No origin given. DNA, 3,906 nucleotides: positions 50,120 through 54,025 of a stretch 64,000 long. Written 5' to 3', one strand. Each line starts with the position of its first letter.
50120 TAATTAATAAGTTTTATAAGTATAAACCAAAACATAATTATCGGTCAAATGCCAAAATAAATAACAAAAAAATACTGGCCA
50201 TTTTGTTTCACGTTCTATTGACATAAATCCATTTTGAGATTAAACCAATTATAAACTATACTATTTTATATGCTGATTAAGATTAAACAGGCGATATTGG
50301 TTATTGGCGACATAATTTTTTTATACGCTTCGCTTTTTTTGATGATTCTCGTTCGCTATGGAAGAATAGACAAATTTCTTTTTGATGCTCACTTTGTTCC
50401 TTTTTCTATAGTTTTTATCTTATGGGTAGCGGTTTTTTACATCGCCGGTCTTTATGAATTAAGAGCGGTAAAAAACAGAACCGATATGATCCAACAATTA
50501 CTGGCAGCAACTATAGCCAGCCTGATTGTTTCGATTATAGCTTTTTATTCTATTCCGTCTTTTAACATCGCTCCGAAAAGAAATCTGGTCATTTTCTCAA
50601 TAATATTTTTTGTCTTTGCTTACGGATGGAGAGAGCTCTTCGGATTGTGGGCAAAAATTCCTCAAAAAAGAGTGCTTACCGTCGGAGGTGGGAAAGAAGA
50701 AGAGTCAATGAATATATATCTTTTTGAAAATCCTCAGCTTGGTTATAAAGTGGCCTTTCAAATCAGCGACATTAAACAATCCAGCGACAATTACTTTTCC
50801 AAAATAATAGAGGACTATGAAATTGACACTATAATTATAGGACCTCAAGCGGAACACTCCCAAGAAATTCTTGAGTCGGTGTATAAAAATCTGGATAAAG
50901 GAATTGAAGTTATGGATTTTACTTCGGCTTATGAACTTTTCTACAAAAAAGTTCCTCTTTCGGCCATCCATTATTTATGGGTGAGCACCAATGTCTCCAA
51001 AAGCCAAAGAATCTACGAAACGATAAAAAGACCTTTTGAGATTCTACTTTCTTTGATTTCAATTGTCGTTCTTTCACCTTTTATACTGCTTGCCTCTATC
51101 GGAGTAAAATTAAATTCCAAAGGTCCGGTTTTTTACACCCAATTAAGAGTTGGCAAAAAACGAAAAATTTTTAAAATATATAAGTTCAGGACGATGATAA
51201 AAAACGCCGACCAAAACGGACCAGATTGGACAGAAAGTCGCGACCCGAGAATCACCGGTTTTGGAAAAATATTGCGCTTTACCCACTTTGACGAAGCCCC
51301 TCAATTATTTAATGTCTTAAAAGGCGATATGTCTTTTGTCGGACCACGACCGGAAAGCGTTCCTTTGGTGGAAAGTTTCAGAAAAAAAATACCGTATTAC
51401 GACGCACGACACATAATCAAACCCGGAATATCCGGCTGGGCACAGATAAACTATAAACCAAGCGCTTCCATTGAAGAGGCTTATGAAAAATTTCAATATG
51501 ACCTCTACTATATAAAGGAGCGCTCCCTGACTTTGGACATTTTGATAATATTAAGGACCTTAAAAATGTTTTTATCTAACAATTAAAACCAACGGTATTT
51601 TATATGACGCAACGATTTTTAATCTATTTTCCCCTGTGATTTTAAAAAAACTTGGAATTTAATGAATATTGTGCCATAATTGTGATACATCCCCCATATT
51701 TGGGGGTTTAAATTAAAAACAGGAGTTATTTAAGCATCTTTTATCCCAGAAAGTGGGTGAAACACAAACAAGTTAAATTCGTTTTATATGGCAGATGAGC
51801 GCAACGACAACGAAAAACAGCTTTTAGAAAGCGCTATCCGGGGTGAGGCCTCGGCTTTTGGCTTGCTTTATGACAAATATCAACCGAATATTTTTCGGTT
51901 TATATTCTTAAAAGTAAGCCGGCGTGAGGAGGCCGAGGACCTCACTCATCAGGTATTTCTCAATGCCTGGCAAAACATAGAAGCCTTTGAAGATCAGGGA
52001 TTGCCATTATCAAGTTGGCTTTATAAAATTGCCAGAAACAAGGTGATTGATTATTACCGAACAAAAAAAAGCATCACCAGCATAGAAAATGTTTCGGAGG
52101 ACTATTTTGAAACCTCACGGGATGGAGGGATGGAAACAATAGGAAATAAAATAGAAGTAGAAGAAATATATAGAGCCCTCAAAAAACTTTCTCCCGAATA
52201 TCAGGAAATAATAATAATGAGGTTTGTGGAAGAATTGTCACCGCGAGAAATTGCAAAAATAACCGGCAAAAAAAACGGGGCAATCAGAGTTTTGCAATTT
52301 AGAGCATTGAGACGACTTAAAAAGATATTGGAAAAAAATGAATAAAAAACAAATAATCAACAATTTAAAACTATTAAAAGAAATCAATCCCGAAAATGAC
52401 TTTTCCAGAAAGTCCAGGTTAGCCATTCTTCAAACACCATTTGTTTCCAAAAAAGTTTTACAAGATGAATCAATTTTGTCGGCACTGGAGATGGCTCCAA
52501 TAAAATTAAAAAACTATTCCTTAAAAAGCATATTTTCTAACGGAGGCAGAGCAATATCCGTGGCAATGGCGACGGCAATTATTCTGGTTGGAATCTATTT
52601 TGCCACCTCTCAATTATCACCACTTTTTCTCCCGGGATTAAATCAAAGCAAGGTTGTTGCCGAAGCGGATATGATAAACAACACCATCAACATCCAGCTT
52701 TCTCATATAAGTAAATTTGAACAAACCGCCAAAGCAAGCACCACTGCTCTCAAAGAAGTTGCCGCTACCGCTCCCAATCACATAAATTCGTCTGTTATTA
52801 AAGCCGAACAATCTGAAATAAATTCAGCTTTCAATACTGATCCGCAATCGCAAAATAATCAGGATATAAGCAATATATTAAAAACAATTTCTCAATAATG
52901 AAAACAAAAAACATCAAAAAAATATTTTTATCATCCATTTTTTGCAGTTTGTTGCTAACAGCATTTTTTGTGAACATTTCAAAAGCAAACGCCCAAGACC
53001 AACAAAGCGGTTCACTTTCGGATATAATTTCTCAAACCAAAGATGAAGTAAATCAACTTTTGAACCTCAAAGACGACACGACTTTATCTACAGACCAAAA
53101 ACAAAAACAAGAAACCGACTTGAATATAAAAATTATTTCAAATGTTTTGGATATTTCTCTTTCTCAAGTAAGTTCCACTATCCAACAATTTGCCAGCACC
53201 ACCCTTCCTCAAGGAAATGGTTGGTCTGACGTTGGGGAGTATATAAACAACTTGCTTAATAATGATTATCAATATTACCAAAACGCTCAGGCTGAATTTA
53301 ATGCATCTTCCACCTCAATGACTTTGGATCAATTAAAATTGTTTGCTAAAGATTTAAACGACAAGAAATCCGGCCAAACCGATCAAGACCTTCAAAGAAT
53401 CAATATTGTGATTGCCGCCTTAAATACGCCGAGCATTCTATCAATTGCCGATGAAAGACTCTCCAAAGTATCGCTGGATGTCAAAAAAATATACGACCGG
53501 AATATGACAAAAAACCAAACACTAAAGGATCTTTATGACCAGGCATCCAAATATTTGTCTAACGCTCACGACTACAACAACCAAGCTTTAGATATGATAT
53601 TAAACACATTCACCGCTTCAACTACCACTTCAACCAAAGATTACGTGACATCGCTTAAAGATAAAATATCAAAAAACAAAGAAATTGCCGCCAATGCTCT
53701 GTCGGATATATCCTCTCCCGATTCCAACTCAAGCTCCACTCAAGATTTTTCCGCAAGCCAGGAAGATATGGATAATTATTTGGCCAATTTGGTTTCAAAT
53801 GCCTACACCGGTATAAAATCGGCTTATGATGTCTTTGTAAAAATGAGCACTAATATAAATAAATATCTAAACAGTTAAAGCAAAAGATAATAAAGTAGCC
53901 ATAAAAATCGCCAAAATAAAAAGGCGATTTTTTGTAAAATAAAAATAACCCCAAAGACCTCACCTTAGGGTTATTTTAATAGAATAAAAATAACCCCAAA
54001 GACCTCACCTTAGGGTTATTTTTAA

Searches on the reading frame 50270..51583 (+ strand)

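Call 10: search_protein_families(library=pfam, proteins=[window:50270-51583:+], max_evalue=0.1)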
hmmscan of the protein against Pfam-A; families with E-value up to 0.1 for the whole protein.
window:50270-51583:+ (438 aa): 2 families
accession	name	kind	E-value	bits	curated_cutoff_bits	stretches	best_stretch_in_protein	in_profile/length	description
PF02397.22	Bac_transf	-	1.2e-63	214.3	27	1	253-435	1-178/179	Bacterial sugar transferase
PF13727.12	CoA_binding_3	-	0.0014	19.1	25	1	58-171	2-116/175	CoA-binding domain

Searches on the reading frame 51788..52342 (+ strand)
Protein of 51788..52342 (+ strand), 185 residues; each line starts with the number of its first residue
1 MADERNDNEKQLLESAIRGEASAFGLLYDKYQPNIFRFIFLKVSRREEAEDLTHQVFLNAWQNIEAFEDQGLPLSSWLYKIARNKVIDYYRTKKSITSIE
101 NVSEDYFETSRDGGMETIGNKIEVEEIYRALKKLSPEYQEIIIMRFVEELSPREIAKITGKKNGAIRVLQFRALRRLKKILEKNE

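Call 78: search_protein_families(library=pfam, proteins=[window:51788-52342:+], max_evalue=0.01)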
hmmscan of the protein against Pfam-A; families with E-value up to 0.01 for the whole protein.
window:51788-52342:+ (185 aa): 3 families
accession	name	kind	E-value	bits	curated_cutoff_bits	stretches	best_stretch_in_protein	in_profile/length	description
PF04542.20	Sigma70_r2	-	4.2e-17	62.2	24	1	27-94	1-69/71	Sigma-70 region 2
PF08281.18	Sigma70_r4_2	-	1.3e-13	50.8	25.7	1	125-177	2-54/54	Sigma-70, region 4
PF04545.22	Sigma70_r4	-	1.5e-11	44.1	24.1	1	130-179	1-50/50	Sigma-70, region 4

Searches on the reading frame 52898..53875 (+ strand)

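Call 78: search_protein_families(library=pfam, proteins=[window:52898-53875:+], max_evalue=0.01)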
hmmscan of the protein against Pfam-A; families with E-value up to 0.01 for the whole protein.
window:52898-53875:+ (326 aa): 1 family
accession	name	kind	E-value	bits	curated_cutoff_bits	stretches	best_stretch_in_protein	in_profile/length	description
PF24809.1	DUF7708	-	0.0072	16.6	25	0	186-266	61-140/146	Domain of unknown function (DUF7708)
